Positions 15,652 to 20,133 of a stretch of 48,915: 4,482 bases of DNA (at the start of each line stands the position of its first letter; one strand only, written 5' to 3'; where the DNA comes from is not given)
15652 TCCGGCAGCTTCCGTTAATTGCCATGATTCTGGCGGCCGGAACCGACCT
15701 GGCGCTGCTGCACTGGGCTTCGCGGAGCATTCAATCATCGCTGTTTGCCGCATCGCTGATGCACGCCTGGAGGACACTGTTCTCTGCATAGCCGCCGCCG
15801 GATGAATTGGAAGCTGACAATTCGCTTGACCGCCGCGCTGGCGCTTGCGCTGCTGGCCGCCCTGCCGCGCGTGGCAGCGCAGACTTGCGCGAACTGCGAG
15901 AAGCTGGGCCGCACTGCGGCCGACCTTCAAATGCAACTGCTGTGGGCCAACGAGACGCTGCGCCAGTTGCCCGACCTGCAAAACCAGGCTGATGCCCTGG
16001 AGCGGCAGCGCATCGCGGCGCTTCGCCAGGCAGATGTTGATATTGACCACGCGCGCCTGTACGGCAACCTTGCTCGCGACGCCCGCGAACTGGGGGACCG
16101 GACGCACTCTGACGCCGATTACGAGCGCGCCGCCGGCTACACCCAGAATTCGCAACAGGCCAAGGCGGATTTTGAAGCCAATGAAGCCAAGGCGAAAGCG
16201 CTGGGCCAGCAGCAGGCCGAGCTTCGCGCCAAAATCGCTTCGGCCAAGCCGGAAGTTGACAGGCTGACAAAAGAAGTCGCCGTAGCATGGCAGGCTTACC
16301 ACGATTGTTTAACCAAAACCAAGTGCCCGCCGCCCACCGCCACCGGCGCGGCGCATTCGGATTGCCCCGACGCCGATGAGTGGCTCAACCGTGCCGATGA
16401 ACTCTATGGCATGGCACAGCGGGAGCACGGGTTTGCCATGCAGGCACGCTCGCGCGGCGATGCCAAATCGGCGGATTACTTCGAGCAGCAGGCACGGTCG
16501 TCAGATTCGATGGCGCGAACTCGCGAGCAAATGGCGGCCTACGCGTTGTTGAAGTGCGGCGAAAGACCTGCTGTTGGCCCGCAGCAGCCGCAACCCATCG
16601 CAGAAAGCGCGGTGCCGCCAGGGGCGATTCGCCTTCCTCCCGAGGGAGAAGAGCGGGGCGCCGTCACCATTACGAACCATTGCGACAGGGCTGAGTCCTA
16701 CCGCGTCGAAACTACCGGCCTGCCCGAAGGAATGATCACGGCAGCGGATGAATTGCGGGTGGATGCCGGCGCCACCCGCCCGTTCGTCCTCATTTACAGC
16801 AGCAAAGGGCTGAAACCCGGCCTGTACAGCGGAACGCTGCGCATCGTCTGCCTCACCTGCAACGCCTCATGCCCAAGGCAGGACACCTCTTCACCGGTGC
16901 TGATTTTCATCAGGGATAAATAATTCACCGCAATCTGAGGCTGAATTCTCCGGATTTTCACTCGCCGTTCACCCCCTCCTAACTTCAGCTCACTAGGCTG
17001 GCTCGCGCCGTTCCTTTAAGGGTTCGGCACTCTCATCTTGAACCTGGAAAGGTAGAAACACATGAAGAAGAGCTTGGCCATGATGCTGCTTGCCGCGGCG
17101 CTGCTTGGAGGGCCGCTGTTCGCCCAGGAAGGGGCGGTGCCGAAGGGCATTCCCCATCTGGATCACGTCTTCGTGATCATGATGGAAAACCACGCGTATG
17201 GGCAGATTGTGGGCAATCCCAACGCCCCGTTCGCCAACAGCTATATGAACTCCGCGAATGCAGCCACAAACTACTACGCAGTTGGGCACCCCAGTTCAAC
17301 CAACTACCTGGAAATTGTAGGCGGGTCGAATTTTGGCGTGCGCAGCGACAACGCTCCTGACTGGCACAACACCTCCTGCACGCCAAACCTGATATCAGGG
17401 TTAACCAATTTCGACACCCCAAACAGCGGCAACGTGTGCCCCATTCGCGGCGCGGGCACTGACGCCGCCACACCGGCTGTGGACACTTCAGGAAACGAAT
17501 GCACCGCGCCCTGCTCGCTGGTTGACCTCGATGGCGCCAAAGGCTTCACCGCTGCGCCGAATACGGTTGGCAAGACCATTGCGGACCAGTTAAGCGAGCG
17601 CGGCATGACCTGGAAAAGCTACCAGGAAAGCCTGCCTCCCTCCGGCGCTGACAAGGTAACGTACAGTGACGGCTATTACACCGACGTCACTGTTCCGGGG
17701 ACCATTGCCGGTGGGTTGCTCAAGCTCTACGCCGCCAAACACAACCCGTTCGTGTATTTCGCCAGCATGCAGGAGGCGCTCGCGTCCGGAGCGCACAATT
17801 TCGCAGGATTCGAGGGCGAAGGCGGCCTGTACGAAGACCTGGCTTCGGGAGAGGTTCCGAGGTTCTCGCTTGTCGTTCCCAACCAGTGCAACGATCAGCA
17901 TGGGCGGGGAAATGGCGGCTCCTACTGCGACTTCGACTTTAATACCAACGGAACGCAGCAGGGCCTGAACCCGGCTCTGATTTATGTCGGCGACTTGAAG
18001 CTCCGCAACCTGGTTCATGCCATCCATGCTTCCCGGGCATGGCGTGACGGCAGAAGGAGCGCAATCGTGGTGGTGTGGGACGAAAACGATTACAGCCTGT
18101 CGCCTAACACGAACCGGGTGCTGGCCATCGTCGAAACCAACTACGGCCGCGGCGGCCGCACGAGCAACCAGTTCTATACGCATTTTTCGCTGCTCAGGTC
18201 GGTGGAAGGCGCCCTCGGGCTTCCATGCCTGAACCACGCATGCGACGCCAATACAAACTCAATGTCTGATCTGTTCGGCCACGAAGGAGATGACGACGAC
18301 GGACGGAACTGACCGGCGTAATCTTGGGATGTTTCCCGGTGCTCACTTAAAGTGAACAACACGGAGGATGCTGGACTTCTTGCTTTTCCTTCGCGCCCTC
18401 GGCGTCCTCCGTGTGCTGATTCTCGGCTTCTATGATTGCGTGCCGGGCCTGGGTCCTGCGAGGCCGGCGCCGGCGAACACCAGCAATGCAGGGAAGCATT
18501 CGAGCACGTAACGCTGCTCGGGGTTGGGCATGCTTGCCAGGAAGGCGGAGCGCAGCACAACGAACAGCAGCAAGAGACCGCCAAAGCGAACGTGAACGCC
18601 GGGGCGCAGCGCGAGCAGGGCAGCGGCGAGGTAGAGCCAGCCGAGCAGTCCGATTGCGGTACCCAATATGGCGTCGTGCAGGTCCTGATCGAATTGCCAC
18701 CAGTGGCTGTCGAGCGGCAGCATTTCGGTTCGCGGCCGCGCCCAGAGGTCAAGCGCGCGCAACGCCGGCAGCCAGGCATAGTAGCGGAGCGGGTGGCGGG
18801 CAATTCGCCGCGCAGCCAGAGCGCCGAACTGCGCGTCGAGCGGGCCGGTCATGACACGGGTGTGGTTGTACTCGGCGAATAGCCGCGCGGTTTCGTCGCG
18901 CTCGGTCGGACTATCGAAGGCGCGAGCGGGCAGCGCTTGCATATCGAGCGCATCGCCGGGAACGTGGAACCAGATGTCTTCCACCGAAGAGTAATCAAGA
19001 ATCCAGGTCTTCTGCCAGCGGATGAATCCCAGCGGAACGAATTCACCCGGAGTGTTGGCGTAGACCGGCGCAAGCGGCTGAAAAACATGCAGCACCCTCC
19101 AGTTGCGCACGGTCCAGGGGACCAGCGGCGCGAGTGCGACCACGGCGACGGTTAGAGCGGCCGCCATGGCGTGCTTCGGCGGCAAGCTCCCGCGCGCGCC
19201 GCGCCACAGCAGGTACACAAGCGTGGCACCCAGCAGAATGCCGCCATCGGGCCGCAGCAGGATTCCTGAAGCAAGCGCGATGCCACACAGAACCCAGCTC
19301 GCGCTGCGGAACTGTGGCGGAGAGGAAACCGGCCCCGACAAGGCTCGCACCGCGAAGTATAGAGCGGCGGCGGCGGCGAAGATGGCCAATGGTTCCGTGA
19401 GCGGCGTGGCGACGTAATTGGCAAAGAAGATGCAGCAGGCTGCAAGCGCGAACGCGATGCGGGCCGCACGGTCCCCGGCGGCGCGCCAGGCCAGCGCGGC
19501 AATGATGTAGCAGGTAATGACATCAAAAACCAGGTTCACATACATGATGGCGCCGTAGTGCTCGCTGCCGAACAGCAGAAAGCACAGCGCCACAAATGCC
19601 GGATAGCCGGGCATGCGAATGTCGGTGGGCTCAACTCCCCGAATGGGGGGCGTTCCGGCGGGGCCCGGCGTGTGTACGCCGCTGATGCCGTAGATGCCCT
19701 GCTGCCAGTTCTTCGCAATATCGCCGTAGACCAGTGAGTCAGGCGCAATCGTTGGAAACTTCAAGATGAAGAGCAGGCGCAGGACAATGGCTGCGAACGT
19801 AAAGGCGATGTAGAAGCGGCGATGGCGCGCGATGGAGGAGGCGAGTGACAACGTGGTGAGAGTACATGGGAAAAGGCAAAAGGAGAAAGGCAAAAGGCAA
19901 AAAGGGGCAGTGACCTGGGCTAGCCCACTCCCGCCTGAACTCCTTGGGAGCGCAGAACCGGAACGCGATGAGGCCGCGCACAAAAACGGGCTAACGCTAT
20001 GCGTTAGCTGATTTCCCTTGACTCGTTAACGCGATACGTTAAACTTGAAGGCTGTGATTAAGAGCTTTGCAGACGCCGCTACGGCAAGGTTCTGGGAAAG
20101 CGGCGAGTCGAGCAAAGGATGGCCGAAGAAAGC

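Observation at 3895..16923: Ten-gene, tightly coupled cluster encoding only envelope-targeted proteins with no recognisable enzyme, ATPase or transporter: candidate undescribed cell-surface/envelope system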

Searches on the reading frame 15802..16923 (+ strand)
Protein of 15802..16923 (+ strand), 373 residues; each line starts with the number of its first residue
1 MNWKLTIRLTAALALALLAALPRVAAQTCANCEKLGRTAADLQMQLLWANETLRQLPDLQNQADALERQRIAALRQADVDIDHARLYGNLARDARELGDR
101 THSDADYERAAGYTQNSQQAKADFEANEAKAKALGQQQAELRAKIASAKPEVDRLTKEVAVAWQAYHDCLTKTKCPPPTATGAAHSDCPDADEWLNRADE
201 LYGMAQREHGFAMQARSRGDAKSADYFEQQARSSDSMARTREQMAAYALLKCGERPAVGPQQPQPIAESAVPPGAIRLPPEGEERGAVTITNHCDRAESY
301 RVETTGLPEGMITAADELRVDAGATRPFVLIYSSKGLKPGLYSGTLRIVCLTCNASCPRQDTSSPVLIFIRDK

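Call 3: search_protein_families(library=pfam, proteins=[window:15802-16923:+], max_evalue=0.1)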
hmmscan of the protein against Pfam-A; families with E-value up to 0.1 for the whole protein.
window:15802-16923:+ (373 aa): 0 families

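Call 4: search_protein_families(library=ncbifam, proteins=[window:15802-16923:+], max_evalue=0.1)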
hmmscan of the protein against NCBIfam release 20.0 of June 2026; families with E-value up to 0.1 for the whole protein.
window:15802-16923:+ (373 aa): 2 families
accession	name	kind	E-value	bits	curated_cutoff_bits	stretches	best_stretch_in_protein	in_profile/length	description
TIGR02168.1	SMC_prok_B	equivalog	0.022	12.5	567.35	1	34-167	180-312/1181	chromosome segregation protein SMC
NF045487.1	ASRP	equivalog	0.061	11.9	300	1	33-160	128-252/593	archaea-specific SMC-related protein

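Call 19: search_protein_families(library=padloc, proteins=[window:15802-16923:+], max_evalue=0.1)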
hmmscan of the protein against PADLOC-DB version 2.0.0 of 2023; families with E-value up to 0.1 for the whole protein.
window:15802-16923:+ (373 aa): 1 family
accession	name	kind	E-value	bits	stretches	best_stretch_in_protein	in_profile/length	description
PDLC00512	JetC1|JetC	-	0.028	10.4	1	56-242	629-813/1123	DUF3584 domain; MukB-like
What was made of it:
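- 15802..16923 (+): g10: 373-aa secreted protein. It has a signal peptide, a ~230-aa helical coiled-coil part with Cys pairs and a C-terminal BACON-like Ig domain. The only other hits are weak coiled-coil matches to SMC and JetC, E = 0.02-0.06 (calls 4, 19).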

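Call 20: search_protein_families(library=phrogs, proteins=[window:15802-16923:+], max_evalue=0.1)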
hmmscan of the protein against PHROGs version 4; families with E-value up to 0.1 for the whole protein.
window:15802-16923:+ (373 aa): 0 families

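Call 72: search_solved_structures(query=window:15802-16923:+, max_evalue=1)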
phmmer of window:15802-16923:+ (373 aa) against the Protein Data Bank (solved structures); distinct sequences matched with E-value up to 1: 2.
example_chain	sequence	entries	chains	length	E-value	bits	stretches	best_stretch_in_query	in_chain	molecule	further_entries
6nj0_A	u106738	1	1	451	0.23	14.1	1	244-298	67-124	2-succinylbenzoate--CoA ligase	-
5c5h_A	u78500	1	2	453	0.24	14.1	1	244-298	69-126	2-succinylbenzoate--CoA ligase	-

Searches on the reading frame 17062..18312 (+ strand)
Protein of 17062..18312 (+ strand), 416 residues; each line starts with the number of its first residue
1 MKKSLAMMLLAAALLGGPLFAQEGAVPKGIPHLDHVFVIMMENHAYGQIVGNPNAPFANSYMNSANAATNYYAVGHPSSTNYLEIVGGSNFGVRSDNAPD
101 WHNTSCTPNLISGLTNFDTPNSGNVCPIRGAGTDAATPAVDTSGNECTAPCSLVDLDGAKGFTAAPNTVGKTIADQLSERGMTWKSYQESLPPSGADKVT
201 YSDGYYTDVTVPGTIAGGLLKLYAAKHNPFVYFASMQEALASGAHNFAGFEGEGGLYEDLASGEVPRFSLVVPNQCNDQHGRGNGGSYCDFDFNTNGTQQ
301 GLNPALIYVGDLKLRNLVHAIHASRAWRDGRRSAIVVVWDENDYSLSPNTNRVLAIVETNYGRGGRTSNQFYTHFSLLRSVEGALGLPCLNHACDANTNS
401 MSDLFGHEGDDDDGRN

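Call 6: search_protein_families(library=pfam, proteins=[window:17062-18312:+], max_evalue=0.01)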
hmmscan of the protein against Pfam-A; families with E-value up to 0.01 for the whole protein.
window:17062-18312:+ (416 aa): 1 family
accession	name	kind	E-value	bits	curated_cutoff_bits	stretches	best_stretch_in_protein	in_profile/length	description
PF04185.19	Phosphoesterase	-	8.4e-19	68.4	23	2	55-282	107-255/356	Phosphoesterase family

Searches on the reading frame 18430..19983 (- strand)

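Call 6: search_protein_families(library=pfam, proteins=[window:18430-19983:-], max_evalue=0.01)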
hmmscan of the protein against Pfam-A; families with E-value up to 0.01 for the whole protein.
window:18430-19983:- (517 aa): 1 family
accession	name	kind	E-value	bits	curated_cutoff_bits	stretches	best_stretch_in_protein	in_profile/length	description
PF13231.12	PMT_2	-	3.1e-14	53.9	26.1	1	125-290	4-160/160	Dolichyl-phosphate-mannose-protein mannosyltransferase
